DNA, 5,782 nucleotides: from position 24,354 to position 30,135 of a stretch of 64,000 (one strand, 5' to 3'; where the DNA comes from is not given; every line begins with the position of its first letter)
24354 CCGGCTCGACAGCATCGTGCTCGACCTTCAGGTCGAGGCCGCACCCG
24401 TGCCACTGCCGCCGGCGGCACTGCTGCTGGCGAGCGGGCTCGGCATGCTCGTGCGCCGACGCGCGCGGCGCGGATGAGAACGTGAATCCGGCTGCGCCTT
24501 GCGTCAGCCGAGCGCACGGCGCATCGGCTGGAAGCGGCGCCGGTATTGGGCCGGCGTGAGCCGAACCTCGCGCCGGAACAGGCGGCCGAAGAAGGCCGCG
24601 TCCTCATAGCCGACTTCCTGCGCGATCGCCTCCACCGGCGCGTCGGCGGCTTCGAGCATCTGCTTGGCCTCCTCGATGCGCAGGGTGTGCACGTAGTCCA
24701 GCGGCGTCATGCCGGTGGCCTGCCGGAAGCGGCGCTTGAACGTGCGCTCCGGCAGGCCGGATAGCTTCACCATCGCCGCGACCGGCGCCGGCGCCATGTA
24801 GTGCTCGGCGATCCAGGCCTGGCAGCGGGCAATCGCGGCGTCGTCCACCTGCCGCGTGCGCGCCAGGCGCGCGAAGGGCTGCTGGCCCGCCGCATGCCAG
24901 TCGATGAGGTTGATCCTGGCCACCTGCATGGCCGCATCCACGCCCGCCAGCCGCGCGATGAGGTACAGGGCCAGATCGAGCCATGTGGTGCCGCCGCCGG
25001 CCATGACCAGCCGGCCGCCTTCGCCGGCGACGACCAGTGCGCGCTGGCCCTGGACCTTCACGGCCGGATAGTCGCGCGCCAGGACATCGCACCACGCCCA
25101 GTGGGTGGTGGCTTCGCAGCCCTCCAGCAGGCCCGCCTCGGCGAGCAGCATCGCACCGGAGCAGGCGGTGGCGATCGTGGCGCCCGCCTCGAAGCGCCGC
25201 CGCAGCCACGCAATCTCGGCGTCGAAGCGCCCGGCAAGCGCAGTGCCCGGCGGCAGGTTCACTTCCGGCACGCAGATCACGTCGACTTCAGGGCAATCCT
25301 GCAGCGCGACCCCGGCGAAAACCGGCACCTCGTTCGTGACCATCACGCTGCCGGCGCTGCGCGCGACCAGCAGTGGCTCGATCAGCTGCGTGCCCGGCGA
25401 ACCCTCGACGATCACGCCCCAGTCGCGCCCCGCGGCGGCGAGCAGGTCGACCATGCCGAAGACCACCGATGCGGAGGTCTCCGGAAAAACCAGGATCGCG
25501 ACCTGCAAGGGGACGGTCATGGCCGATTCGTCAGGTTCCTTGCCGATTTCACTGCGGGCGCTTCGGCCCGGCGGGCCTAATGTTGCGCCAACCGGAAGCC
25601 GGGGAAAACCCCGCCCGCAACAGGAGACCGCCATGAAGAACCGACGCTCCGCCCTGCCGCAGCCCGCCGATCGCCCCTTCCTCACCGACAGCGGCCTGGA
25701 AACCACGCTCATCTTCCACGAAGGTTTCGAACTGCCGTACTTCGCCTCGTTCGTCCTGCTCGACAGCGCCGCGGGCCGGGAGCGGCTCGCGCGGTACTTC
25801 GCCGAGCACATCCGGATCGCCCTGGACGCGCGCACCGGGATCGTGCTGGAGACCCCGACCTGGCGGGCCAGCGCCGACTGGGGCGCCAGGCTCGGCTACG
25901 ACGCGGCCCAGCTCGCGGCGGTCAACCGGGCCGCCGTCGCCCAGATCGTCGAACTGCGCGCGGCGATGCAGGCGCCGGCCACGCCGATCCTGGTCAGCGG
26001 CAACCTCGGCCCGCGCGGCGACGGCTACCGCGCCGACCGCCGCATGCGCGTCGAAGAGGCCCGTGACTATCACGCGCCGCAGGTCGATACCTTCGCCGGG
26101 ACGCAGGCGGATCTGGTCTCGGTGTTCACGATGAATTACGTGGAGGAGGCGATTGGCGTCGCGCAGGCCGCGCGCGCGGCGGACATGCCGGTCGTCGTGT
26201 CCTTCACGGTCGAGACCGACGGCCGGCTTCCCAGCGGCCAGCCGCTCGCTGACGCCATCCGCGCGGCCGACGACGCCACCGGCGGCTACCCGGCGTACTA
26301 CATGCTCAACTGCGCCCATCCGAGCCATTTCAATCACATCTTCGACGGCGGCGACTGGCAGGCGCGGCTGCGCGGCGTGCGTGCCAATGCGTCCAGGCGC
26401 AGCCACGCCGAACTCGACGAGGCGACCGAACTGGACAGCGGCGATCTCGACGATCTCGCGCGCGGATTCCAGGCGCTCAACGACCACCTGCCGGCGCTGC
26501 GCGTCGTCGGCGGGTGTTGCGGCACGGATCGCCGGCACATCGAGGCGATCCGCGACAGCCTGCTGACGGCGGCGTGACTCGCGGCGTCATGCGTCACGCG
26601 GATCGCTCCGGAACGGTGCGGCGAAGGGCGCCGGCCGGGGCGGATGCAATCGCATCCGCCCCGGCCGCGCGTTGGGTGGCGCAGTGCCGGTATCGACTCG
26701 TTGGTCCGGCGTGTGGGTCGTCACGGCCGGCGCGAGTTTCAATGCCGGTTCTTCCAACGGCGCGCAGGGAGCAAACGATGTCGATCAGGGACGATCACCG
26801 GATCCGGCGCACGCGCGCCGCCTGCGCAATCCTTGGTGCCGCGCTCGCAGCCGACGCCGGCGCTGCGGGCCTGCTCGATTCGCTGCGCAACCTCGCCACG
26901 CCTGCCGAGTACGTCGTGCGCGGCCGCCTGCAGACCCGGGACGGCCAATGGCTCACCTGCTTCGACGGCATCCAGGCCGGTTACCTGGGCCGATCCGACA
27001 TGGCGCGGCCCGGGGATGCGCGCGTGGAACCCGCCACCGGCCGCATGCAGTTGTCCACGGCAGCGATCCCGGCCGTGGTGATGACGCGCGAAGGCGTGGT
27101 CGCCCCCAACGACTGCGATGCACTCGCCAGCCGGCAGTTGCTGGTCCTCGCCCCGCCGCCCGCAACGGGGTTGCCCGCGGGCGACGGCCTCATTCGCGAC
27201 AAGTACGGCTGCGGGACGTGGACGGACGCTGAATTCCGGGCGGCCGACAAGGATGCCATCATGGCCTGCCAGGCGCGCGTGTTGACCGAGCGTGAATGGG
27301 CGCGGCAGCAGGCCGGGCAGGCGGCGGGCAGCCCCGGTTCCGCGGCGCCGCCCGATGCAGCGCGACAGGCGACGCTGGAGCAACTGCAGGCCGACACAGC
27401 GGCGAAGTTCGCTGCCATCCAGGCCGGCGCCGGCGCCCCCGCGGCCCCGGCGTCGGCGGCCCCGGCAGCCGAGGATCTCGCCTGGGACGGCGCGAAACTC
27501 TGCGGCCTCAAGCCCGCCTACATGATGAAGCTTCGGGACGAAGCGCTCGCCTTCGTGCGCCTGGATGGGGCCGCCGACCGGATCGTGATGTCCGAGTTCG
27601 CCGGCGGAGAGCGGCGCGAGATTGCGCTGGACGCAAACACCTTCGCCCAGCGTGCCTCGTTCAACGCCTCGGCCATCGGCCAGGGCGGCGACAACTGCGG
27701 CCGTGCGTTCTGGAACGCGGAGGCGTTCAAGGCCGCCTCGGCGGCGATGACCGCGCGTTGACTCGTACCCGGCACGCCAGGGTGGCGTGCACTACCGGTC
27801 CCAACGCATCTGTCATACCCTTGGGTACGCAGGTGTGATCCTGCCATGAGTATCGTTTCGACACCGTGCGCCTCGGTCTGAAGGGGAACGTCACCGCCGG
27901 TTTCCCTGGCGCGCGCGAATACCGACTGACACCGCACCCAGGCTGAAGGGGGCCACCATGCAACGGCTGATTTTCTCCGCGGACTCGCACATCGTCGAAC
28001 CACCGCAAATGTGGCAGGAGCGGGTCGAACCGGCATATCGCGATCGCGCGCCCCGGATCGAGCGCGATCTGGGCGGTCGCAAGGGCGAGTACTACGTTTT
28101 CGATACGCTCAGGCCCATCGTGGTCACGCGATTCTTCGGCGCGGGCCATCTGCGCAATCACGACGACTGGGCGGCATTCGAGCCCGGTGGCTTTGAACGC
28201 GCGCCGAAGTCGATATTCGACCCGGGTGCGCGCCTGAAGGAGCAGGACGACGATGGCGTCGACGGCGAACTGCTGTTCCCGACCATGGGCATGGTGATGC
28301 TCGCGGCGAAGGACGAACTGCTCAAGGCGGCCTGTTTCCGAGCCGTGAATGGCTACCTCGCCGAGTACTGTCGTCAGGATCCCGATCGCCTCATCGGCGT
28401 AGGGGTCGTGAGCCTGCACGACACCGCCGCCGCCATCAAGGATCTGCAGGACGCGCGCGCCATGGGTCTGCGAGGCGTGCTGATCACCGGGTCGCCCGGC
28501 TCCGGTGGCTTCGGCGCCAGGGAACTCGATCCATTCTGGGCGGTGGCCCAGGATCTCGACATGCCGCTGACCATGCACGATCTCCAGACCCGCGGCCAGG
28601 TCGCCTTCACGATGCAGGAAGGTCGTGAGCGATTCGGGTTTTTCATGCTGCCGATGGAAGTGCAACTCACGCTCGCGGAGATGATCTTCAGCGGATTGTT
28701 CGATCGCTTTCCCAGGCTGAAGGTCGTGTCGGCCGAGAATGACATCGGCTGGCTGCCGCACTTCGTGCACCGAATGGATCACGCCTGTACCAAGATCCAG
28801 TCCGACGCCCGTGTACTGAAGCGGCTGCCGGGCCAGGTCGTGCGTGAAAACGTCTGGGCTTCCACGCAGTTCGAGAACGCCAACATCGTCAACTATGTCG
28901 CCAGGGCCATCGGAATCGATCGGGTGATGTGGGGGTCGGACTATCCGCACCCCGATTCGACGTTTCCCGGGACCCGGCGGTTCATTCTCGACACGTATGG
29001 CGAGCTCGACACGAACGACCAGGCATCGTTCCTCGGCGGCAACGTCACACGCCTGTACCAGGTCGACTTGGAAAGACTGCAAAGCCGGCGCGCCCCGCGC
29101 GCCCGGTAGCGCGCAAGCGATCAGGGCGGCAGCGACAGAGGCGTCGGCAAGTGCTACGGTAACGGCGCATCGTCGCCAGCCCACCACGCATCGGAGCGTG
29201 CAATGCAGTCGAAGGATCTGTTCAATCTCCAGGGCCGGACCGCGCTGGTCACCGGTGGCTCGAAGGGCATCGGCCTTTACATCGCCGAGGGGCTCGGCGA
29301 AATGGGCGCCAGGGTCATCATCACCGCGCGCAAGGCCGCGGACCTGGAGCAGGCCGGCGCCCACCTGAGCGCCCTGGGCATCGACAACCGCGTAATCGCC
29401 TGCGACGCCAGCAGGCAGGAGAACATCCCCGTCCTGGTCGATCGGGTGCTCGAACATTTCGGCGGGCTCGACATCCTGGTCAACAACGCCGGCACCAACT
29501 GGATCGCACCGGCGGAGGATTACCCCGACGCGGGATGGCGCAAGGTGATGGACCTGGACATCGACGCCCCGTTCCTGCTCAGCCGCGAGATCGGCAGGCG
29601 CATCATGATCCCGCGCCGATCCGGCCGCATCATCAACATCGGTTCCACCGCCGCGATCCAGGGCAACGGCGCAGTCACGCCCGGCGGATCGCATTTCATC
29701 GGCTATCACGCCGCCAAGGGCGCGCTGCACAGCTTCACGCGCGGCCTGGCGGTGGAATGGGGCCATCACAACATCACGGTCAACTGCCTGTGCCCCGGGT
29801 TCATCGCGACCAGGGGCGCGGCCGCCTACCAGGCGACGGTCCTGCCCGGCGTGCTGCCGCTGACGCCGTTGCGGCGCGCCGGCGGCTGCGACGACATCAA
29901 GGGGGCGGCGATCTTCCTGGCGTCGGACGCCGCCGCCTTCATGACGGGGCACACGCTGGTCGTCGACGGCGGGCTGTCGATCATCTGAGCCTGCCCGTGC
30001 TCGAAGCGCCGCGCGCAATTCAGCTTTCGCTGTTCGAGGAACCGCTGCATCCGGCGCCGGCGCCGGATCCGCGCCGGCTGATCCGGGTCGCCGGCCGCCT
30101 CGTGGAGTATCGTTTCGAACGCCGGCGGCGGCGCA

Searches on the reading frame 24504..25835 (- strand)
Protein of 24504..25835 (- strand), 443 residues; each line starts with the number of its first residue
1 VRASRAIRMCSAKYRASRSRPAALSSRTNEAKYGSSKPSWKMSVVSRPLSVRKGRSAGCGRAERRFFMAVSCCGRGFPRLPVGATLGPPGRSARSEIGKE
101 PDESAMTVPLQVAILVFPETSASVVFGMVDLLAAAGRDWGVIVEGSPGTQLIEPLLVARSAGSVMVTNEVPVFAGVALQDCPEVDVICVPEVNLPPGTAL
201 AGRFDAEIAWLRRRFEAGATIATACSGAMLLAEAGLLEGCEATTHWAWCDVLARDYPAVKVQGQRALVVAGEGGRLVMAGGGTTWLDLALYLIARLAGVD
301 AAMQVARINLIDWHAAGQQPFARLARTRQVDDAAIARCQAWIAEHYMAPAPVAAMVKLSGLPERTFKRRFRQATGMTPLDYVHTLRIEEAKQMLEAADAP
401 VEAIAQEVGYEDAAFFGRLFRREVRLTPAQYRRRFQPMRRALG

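Call 11: search_protein_families(library=pfam, proteins=[window:24504-25835:-], max_evalue=0.001)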
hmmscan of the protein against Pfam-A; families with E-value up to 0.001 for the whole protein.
window:24504-25835:- (443 aa): 3 families
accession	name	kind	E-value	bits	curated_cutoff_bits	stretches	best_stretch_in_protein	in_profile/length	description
PF12833.13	HTH_18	-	1.7e-23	83.1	33.6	1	359-434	5-80/80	Helix-turn-helix domain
PF00165.29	HTH_AraC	-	1.6e-11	44.5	26.6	1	342-383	1-42/42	Bacterial regulatory helix-turn-helix proteins, AraC family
PF01965.30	DJ-1_PfpI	-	5.2e-07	30.1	26.6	1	193-290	66-160/165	DJ-1/PfpI family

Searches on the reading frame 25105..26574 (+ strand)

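Call 11: search_protein_families(library=pfam, proteins=[window:25105-26574:+], max_evalue=0.001)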
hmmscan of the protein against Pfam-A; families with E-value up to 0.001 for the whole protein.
window:25105-26574:+ (490 aa): 1 family
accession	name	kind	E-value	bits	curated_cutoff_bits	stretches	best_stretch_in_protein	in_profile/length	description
PF02574.22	S-methyl_trans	-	2.6e-33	116.5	22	1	247-485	48-282/283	Homocysteine S-methyltransferase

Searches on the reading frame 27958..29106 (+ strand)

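Call 11: search_protein_families(library=pfam, proteins=[window:27958-29106:+], max_evalue=0.001)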
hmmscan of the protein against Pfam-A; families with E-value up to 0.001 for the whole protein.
window:27958-29106:+ (383 aa): 1 family
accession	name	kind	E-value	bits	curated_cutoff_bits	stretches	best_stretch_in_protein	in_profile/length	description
PF04909.20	Amidohydro_2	-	1.3e-30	107.6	26.4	1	80-368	12-288/289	Amidohydrolase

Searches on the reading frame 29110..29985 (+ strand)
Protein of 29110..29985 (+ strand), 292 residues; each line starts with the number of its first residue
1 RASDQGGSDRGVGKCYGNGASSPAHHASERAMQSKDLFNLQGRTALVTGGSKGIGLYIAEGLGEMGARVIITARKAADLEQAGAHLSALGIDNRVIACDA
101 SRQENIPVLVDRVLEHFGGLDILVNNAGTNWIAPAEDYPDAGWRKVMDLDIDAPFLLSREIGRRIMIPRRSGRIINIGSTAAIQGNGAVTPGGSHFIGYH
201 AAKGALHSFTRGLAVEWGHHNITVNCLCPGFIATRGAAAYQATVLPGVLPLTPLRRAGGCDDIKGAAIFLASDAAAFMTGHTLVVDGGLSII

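Call 12: search_protein_families(library=pfam, proteins=[window:29110-29985:+], max_evalue=0.001)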
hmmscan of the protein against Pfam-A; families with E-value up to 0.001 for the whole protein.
window:29110-29985:+ (292 aa): 3 families
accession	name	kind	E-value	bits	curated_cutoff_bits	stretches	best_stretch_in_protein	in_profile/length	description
PF13561.12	adh_short_C2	-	7.1e-54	183.3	27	1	52-290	6-236/236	Enoyl-(Acyl carrier protein) reductase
PF00106.31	adh_short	-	4.3e-49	167.1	26.6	1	44-240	2-190/195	short chain dehydrogenase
PF08659.16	KR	-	5.2e-09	36.7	22.6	1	44-149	2-111/180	KR domain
